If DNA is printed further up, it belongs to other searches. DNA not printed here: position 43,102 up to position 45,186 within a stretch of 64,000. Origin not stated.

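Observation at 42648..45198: Consensus-promoter-driven orphan cNMP-binding domain protein followed by a 594-aa protein of no recognisable family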

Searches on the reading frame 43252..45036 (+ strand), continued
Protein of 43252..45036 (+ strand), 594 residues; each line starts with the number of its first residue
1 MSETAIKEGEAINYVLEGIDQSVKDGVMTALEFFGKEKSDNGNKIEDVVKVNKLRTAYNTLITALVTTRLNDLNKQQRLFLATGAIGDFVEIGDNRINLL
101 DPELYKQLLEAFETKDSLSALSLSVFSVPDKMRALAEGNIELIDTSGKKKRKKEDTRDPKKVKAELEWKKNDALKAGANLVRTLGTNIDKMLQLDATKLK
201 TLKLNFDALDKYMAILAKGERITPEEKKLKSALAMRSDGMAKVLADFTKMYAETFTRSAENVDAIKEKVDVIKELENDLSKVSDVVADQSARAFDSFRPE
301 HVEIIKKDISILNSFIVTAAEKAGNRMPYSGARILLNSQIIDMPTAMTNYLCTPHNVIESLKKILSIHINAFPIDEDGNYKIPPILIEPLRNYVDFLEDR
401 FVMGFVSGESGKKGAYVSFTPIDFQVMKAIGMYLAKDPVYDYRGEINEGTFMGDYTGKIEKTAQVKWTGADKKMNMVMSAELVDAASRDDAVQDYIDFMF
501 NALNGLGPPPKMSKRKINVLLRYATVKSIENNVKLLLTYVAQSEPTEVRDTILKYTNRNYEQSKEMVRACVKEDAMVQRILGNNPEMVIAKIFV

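Call 28: fold_search(model_id=the predicted structure, library=pdb)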
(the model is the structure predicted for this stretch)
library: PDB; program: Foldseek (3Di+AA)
matches with E <= 10: 548; with E <= 0.001: 0
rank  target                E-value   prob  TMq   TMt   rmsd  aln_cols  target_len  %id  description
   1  7nyw_B                1.5e-01  0.23  0.13  0.10  37.8       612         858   11  Cryo-EM structure of the MukBEF-MatP-DNA head module (released 2021-07-07)
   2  9hqx_B                1.5e-01  0.16  0.10  0.10  36.6       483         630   10  Salmonella enterica Lamassu LmuACB bound to DNA duplex (released 2025-10-01)
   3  9hqu_A                1.5e-01  0.33  0.10  0.10  33.5       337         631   12  Salmonella enterica Lamassu LmuACB in nuclease sequestration state (released 2025-10-01)
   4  7p3r_A                2.0e-01  0.51  0.15  0.23  15.4       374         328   10  Helical structure of the toxin MakA from Vibrio cholera (released 2022-02-23)
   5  7nna                  2.9e-01  0.96  0.16  0.36   8.3       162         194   10  Toxin Import Through the Antibiotic Efflux Channel TolC (released 2021-07-07)
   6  6gy6_B                3.0e-01  0.12  0.08  0.13  28.7       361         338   12  XaxAB pore complex from Xenorhabdus nematophila (released 2018-07-25)
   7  5wkq_A                3.5e-01  0.96  0.14  0.33   6.3       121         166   16  2.10 A resolution structure of IpaB (residues 74-242) from Shigella flexneri (released 2018-05-16)
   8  6h2e_Q                3.8e-01  0.47  0.15  0.26  33.0       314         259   10  Structure of the soluble AhlC of the tripartite alpha-pore forming toxin, AHL, from Aeromonas hydrophila. (released 2019-07-10)
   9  6h2e_P                4.0e-01  0.80  0.19  0.40  29.4       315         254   11  Structure of the soluble AhlC of the tripartite alpha-pore forming toxin, AHL, from Aeromonas hydrophila. (released 2019-07-10)
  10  2yfa_B                4.6e-01  0.44  0.13  0.26  30.4       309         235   10  X-ray structure of McpS ligand binding domain in complex with malate (released 2012-04-18)
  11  2yfa_A                5.3e-01  0.41  0.13  0.26  30.0       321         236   10  X-ray structure of McpS ligand binding domain in complex with malate (released 2012-04-18)
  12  5wkq_B                5.8e-01  0.90  0.14  0.34   6.4       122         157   16  2.10 A resolution structure of IpaB (residues 74-242) from Shigella flexneri (released 2018-05-16)
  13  6r1j_J                5.8e-01  0.51  0.18  0.33  29.1       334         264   10  Structure of the soluble AhlC triple head mutant of the tripartite alpha-pore forming toxin, AHL, from Aeromonas hydro (released 2019-07-10)
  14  4pjw_A                5.8e-01  0.05  0.10  0.08  34.1       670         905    9  crystal structure of human Stromal Antigen 2 (SA2) in complex with Sister Chromatid Cohesion protein 1 (Scc1), with bo (released 2014-08-27)
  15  4tko                  6.0e-01  0.51  0.15  0.23  11.4       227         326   16  Structure of the periplasmic adaptor protein EmrA (released 2014-07-09)
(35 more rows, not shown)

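Call 29: find_related_loci(query=A1, collection=genome_contigs, flank=6000)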
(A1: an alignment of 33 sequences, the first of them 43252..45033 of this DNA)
Query A1 (594 aa) in genome_contigs; peptide patterns used: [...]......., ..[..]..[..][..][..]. (x = any residue, [..] = any of these).
354 stretches matched a pattern; 52 encode a relative of the query (tblastn E <= 1e-3); 52 distinct loci.
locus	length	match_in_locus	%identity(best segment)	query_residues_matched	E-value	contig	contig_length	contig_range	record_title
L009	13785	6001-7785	72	1-594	0e+0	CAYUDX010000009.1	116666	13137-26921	MAG TPA_asm: uncultured Spirochaetia bacterium isolate binchicken_co3_547 genome assembly, contig: NODE_344_length_11666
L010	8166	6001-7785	72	1-594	0e+0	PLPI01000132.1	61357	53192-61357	MAG: candidate division FCPU426 bacterium isolate bog_1181 73.20120700_S3D.51_contig_4210, whole genome shotgun sequence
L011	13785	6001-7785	69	1-594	0e+0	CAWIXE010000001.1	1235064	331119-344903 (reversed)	MAG: candidate division FCPU426 bacterium isolate MFD05705.bin.1.57 genome assembly, contig: contig_12779, whole genome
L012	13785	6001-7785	69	1-594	0e+0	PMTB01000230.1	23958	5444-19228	MAG: candidate division FCPU426 bacterium isolate palsa_1178 73.20110700_P2D.103_contig_19167, whole genome shotgun sequ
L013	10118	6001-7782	68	1-593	0e+0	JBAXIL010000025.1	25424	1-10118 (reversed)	MAG: bacterium isolate ELA348 MAG348_25, whole genome shotgun sequence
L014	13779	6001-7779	68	1-593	0e+0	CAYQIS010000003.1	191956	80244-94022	MAG TPA_asm: uncultured Spirochaetia bacterium isolate binchicken_co135_109 genome assembly, contig: NODE_135_length_191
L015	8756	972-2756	66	1-594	0e+0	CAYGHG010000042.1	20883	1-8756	MAG TPA_asm: uncultured Spirochaetia bacterium isolate ERP113451_co2_91 genome assembly, contig: NODE_1595_length_20883_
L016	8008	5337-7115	68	1-594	0e+0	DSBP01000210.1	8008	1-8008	MAG TPA_asm: bacterium isolate SpSt-1175 Ga0129302_1005624, whole genome shotgun sequence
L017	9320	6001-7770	69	6-594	0e+0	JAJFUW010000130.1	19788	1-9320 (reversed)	MAG: Spirochaetia bacterium isolate bin.56 k141_4298354, whole genome shotgun sequence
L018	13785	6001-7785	69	1-594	0e+0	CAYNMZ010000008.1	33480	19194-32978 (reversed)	MAG TPA_asm: uncultured Spirochaetia bacterium isolate binchicken_co265_361 genome assembly, contig: NODE_2190_length_33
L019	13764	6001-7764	65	6-594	0e+0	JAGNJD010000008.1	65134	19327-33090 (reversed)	MAG: Candidatus Goldiibacteriota bacterium isolate Gw_SlDig_bin_230 Gw_SlDig_539_length_65134_cov_7.903810, whole genome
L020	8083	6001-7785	66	1-594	0e+0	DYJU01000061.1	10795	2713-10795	MAG TPA_asm: Candidatus Methylomirabilis sp. isolate SulCav_AS07-7_2_29_45 SulCav_AS07_7_5977_length_10795_cov_31_612104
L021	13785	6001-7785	67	1-594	0e+0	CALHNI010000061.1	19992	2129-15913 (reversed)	MAG: Candidatus Goldbacteria bacterium isolate N1_Bin_Bin_89_sub_1 genome assembly, contig: c_000000479223, whole genome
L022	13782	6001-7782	62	1-593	0e+0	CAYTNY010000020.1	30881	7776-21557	MAG TPA_asm: uncultured Spirochaetia bacterium isolate SRP252850_co1_9 genome assembly, contig: NODE_2466_length_30881_c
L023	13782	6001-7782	66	1-593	0e+0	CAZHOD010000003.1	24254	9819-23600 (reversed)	MAG TPA_asm: uncultured Spirochaetia bacterium isolate SRP141376_co2_363 genome assembly, contig: NODE_4374_length_24254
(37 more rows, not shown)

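Call 44: search_solved_structures(query=A1, max_evalue=10)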
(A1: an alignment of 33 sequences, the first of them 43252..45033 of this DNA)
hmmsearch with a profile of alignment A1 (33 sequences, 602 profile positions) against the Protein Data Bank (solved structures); distinct sequences matched with E-value up to 10: 12.
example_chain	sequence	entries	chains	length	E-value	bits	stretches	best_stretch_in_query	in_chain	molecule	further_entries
4tql_A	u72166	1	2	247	0.13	14.2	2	176-291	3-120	Three helix bundle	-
8yf5_E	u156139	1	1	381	0.17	13.9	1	173-294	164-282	Exonuclease Rat1p and Rai1p interacting protein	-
4ilo_A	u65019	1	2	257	0.48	12.4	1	131-294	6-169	CT398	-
6kos_A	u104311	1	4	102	0.82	11.6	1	177-280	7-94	SUWA (Super WA20)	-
4pxt_A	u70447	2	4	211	0.91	11.4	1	149-300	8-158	Bipolar kinesin KRP-130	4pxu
8qae_A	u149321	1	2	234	0.92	11.4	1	173-296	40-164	sc-apCC-6-SLLA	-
7s5u_A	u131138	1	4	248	1.2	11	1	108-300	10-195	Kinesin-like protein Klp61F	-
8w6e_A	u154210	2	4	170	1.2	11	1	152-273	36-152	HBC599 in complex with wFAP1.1 | wFAP1.1 structure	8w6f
9cfs_A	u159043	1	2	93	3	9.7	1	197-289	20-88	Long regulatory protein rop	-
3j7y_8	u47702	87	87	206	3.3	9.6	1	127-248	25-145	mL40 | 39S ribosomal protein L40, mitochondrial | Large ribosomal subunit protein mL40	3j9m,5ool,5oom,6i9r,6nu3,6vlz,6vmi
7jh6_A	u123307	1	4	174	3.3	9.6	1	138-284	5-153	Two-domain di-Zn(II) and porphyrin-binding protein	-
8qad_A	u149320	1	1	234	7.8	8.3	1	170-294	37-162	sc-apCC-6-LLIA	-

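Call 46: find_encoding_contigs(protein=P0080, flank=8000, max_places=2)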
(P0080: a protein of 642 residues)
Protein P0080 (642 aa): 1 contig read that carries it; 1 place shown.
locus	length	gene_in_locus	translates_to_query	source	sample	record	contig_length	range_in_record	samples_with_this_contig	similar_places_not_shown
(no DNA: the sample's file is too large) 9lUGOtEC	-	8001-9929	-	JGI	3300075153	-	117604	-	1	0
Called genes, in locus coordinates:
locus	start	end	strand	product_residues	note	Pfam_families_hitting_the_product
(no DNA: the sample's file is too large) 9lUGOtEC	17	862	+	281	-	-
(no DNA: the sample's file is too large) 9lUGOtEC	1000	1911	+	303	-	-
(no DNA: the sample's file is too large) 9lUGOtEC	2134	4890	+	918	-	PF00675:Peptidase_M16, PF05193:Peptidase_M16_C, PF00675:Peptidase_M16, PF05193:Peptidase_M16_C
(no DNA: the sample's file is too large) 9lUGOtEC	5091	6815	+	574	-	PF01833:TIG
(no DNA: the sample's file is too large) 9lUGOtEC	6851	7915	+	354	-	PF13620:CarboxypepD_reg, PF13715:CarbopepD_reg_2 (weak), PF22904:NOMO1-like_2nd, PF17210:SdrD_B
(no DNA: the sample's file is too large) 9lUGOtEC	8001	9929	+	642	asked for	-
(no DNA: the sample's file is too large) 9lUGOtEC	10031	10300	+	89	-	PF02325:CCB3_YggT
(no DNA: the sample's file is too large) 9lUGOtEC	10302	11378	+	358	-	PF05103:DivIVA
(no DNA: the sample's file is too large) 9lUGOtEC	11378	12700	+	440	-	PF01702:TGT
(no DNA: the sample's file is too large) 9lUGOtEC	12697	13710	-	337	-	PF00348:polyprenyl_synt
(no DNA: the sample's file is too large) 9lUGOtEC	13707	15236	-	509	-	PF05140:ResB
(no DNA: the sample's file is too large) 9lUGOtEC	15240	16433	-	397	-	PF01578:Cytochrom_C_asm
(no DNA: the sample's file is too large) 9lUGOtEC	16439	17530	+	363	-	PF02481:DNA_processg_A, PF17782:WHD_DprA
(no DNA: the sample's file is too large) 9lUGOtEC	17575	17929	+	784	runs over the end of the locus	PF01751:Toprim, PF01131:Topoisom_bac, PF01396:Zn_ribbon_Top1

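Call 51: search_protein_families(library=pfam, alignment_id=A3, max_evalue=0.0001)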
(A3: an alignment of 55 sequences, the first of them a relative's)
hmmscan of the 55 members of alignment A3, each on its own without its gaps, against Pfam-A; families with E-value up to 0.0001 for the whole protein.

A. member 1, L003:8186-9073:+ (296 aa): 2 families
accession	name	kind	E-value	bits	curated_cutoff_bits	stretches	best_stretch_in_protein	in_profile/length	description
PF00483.29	NTP_transferase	-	2.3e-71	240.7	21.2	1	5-241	1-242/245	Nucleotidyl transferase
PF12804.13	NTP_transf_3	-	4.4e-10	40.4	27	1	6-138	1-122/160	MobA-like NTP transferase domain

B. families by the number of members that match (of 55 scanned): 31 families (the first 25 are shown)
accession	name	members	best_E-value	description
PF00300.27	His_Phos_1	15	6.9e-13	Histidine phosphatase superfamily (branch 1)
PF01327.26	Pep_deformylase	8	7.5e-50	Polypeptide deformylase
PF03739.19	LptF_LptG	3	2.2e-76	Lipopolysaccharide export system permease LptF/LptG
PF01161.25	PBP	3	1.7e-28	Phosphatidylethanolamine-binding protein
PF07724.20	AAA_2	2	1.4e-72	AAA domain (Cdc48 subfamily)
PF17871.7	AAA_lid_9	2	6.4e-35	AAA lid domain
PF10431.15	ClpB_D2-small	2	1.1e-27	C-terminal, D2-small domain, of ClpB protein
PF00004.35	AAA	2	1.6e-25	ATPase family associated with various cellular activities (AAA)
PF02861.25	Clp_N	2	4.9e-24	Clp amino terminal domain, pathogenicity island component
PF07728.20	AAA_5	2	3e-18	AAA domain (dynein-related subfamily)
PF13191.12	AAA_16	2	1.1e-13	AAA ATPase domain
PF13401.12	AAA_22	2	1.8e-10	AAA domain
PF20720.3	nSTAND3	2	2.5e-08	Novel STAND NTPase 3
PF00158.32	Sigma54_activat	2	3.6e-08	Sigma-54 interaction domain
PF01695.23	IstB_IS21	2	2.9e-07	IstB-like ATP binding protein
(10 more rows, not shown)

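Call 52: search_protein_families(library=pfam, alignment_id=A4, max_evalue=0.0001)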
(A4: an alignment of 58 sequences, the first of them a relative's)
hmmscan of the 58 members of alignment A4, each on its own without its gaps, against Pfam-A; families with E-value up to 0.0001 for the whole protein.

A. member 1, L003:12033-13814:+ (594 aa): 3 families
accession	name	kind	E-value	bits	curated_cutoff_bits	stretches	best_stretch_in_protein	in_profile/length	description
PF00587.30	tRNA-synt_2b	-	5.3e-38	131.3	29.3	1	264-472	6-177/179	tRNA synthetase class II core domain (G, H, P, S and T)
PF03129.25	HGTP_anticodon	-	1.2e-13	51.4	21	1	486-573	1-91/94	Anticodon binding domain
PF07973.19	tRNA_SAD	-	3.4e-08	33.8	24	1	112-158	6-44/44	Threonyl and Alanyl tRNA synthetase second additional domain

B. families by the number of members that match (of 58 scanned): 31 families (the first 25 are shown)
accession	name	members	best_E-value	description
PF13740.12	ACT_6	11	1.1e-23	ACT domain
PF01842.31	ACT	11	4.6e-15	ACT domain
PF13291.12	ACT_4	11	3.5e-13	ACT domain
PF01327.26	Pep_deformylase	10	1.2e-44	Polypeptide deformylase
PF00929.31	RNase_T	9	1.8e-32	Exonuclease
PF16473.11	Rv2179c-like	8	1.3e-06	3'-5' exoribonuclease Rv2179c-like domain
PF13840.12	ACT_7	7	2e-06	ACT domain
PF22629.2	ACT_AHAS_ss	6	5e-08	AHAS small subunit-like ACT domain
PF01370.27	Epimerase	3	4.4e-53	NAD dependent epimerase/dehydratase family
PF16363.11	GDP_Man_Dehyd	3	2.9e-49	GDP-mannose 4,6 dehydratase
PF00587.30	tRNA-synt_2b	3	2e-38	tRNA synthetase class II core domain (G, H, P, S and T)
PF03129.25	HGTP_anticodon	3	4.9e-18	Anticodon binding domain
PF04321.23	RmlD_sub_bind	3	5.7e-13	RmlD substrate binding domain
PF02719.21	Polysacc_synt_2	3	3.1e-11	Polysaccharide biosynthesis protein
PF01073.25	3Beta_HSD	3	1.8e-10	3-beta hydroxysteroid dehydrogenase/isomerase family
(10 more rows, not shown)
